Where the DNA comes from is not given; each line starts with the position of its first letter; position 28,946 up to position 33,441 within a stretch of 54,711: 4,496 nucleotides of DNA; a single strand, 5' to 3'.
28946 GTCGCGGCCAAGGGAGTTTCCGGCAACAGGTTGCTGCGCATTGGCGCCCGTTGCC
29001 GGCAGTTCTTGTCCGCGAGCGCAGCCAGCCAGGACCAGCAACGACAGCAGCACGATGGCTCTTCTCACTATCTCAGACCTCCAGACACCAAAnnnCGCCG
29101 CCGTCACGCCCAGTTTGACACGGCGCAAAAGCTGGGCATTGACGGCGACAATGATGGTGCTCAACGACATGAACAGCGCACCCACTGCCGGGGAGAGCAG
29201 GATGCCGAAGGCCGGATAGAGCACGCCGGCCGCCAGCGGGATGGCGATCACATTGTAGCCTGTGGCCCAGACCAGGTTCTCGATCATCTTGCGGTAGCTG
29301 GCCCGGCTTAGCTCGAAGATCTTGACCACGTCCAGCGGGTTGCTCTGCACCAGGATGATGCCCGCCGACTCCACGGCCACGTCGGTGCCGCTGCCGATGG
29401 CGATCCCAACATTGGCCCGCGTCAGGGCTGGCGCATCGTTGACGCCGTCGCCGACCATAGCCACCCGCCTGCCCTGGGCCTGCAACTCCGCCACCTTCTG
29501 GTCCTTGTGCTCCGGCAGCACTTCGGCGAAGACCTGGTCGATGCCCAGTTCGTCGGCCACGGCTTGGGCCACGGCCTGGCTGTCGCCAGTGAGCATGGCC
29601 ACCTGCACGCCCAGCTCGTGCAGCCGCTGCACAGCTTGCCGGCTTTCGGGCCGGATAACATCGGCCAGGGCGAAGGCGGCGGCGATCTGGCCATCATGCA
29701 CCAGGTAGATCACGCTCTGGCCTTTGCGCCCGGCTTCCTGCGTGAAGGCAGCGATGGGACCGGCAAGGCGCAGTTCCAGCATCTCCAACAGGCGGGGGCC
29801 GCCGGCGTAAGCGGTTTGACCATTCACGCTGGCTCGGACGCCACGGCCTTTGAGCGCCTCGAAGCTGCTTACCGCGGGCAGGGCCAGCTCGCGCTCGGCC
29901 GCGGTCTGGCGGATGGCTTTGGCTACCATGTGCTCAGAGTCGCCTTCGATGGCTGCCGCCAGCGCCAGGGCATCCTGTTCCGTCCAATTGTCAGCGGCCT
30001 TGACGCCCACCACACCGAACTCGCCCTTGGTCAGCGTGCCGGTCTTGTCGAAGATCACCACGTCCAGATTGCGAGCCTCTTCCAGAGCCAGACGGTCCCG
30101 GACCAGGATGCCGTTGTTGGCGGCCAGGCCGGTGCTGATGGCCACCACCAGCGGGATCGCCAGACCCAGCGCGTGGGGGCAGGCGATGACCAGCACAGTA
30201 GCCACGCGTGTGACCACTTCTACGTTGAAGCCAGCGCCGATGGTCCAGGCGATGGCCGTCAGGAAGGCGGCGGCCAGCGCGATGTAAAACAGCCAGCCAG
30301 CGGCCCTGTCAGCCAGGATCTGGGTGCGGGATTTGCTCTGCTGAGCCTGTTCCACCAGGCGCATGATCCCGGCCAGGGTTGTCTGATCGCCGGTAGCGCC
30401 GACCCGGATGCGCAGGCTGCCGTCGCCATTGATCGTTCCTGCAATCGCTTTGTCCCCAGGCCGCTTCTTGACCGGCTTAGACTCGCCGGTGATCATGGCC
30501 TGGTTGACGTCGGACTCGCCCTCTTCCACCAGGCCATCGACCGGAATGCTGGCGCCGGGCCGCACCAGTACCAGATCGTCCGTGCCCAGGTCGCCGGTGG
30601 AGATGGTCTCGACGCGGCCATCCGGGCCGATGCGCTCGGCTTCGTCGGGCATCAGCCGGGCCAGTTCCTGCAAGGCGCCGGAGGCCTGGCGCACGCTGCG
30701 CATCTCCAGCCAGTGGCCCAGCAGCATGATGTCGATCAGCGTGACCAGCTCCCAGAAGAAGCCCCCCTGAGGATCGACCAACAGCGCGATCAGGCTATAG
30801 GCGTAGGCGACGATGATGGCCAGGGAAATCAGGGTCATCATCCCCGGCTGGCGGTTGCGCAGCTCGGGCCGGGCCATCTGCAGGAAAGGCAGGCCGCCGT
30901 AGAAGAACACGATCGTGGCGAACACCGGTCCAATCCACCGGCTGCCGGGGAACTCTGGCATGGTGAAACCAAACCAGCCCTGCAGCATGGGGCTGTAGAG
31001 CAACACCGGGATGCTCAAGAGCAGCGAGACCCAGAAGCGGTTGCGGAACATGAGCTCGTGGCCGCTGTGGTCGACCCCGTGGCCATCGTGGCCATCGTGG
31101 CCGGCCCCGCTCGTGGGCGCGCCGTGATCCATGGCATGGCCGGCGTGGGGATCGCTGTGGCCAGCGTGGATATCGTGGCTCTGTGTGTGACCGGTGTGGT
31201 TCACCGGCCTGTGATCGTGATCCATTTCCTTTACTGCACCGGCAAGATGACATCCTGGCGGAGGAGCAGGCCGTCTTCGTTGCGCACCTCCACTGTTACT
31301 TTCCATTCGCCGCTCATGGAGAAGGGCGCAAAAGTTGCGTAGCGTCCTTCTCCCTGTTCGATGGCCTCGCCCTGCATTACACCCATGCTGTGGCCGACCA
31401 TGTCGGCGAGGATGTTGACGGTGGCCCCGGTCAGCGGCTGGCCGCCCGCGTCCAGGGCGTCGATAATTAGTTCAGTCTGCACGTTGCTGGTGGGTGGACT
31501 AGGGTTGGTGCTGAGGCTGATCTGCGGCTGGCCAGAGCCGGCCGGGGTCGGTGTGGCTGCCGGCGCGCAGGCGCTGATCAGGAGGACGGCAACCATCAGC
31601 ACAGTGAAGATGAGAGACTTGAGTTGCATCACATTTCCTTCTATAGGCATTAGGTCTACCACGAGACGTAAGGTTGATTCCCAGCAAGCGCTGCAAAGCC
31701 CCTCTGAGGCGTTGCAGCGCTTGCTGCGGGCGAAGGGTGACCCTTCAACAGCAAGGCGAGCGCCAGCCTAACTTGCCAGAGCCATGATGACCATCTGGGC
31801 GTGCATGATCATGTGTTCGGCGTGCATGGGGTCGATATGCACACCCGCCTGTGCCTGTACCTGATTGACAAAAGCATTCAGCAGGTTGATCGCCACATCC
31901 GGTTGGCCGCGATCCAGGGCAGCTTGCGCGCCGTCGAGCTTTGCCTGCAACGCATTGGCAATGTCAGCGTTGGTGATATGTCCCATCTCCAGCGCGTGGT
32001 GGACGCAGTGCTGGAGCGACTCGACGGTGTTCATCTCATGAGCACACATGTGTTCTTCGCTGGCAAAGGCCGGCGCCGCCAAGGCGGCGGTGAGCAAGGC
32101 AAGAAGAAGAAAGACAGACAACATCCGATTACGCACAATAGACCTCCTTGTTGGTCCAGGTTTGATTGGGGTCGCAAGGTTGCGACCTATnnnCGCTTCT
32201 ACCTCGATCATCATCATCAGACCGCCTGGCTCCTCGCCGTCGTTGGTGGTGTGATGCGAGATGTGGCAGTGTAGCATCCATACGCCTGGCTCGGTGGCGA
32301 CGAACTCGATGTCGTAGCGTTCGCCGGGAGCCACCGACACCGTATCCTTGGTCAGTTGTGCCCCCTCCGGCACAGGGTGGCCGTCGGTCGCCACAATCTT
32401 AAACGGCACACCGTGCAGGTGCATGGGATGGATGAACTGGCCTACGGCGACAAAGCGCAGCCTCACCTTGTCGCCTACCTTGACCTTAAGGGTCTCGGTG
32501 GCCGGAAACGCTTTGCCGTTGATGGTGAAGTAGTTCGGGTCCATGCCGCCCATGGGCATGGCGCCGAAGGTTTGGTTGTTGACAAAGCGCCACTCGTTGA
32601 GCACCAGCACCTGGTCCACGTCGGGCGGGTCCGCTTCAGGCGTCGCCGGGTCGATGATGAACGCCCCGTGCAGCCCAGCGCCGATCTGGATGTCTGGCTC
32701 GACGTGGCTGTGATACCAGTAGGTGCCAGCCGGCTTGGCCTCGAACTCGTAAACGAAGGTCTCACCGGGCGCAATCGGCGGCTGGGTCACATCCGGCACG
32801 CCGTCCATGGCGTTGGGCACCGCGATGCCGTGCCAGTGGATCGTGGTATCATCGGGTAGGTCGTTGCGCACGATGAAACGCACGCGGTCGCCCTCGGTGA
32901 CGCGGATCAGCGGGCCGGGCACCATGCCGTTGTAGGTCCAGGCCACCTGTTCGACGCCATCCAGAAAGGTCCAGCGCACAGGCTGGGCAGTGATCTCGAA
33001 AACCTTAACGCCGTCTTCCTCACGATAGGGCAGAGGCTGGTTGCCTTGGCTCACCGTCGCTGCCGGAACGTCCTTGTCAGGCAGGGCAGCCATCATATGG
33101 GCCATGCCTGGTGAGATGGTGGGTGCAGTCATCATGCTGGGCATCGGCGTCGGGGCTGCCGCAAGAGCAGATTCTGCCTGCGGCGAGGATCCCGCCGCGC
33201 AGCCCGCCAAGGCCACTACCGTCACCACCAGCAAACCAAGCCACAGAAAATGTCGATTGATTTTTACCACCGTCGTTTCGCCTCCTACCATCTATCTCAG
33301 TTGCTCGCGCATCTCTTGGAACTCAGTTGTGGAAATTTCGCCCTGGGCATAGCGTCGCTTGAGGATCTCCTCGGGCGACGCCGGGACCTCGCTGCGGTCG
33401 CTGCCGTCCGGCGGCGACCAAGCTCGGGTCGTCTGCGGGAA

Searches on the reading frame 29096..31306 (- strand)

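Call 26: search_protein_families(library=ncbifam, proteins=[window:29096-31306:-], max_evalue=0.00001)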
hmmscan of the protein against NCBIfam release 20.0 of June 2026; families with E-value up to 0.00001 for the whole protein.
window:29096-31306:- (737 aa): 25 families
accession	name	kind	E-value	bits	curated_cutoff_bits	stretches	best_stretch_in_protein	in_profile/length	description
TIGR01511.1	ATPase-IB1_Cu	subfamily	5.8e-180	599.7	397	1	138-728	2-542/542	copper-translocating P-type ATPase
TIGR01525.1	ATPase-IB_hvy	subfamily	3.5e-179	597.3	346.25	1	156-726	1-559/560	heavy metal translocating P-type ATPase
NF007952.0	PRK10671.1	equivalog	3.3e-144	482.1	1316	1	87-731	189-835/838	copper-exporting P-type ATPase CopA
TIGR01512.1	ATPase-IB2_Cd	subfamily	4.3e-112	375.3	313.5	2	182-507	16-307/494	cadmium family heavy metal-translocating P-type ATPase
NF008262.1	PRK11033.1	equivalog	1.2e-89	301.7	1005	1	189-688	200-695/731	zinc/cadmium/mercury/lead-transporting ATPase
TIGR01494.1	ATPase_P-type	subfamily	8.5e-82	275.1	62.3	1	193-696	5-464/478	HAD-IC family P-type ATPase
NF033775.1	P_type_ZntA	exception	3.5e-81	273.6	1240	1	191-688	207-696/732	Zn(II)/Cd(II)/Pb(II) translocating P-type ATPase ZntA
TIGR01647.1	ATPase-IIIA_H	equivalog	2e-56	191.6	615.5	3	160-471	42-345/755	plasma-membrane proton-efflux P-type ATPase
TIGR01497.1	kdpB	equivalog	5.8e-52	176.7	527.9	1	223-667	107-563/675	potassium-transporting ATPase subunit KdpB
NF010609.0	PRK14010.1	equivalog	1.9e-46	158.5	1323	1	187-664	73-555/673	K(+)-transporting ATPase subunit B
TIGR01517.1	ATPase-IIB_Ca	equivalog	5.6e-37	127.4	507.05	2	542-689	536-704/882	calcium-translocating P-type ATPase, PMCA-type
TIGR01522.1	ATPase-IIA2_Ca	equivalog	7.6e-36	123.2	798.3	3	591-668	566-644/854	calcium-transporting P-type ATPase, PMR1-type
TIGR01116.1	ATPase-IIA1_Ca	equivalog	1.9e-32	112.3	703.4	2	541-675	457-606/799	calcium-translocating P-type ATPase, SERCA-type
TIGR01657.1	P-ATPase-V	hypoth_equivalog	1.5e-31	108.8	618.25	2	591-638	781-828/1055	ATP13A2 family polyamine export P-type ATPase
TIGR01523.1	ATPase-IID_K-Na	equivalog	9.6e-25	86.3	645.05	1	592-677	671-753/997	potassium/sodium efflux P-type ATPase, fungal-type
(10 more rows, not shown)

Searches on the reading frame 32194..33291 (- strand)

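Call 26: search_protein_families(library=ncbifam, proteins=[window:32194-33291:-], max_evalue=0.00001)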
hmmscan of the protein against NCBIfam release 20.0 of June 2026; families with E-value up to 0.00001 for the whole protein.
window:32194-33291:- (366 aa): 8 families
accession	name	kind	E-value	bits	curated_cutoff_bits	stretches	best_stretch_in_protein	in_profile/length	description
TIGR01480.1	copper_res_A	subfamily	4.8e-57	193.7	478.95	2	110-239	59-186/593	copper resistance system multicopper oxidase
NF008205.1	PRK10965.1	equivalog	6.4e-37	127.6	525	2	65-215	14-165/529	multicopper oxidase CueO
TIGR03389.1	laccase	equivalog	9.7e-33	113.7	558.9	2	116-277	23-198/539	laccase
TIGR03388.1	ascorbase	equivalog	2.4e-32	112.3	614.8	1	108-236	13-144/542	L-ascorbate oxidase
TIGR03390.1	ascorbOXfungal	equivalog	9.9e-26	90.3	445.35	1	118-330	30-261/538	L-ascorbate oxidase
TIGR02376.1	Cu_nitrite_red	equivalog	3.4e-23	82.5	296.3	1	98-284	30-235/326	copper-containing nitrite reductase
NF008135.0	PRK10883.1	equivalog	8.7e-15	54.1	581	1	62-328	13-281/471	cell division protein FtsP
NF045554.1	AmiPhnlOxPhsA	equivalog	1.9e-10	40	950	0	117-147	45-75/581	O-aminophenol oxidase PhsA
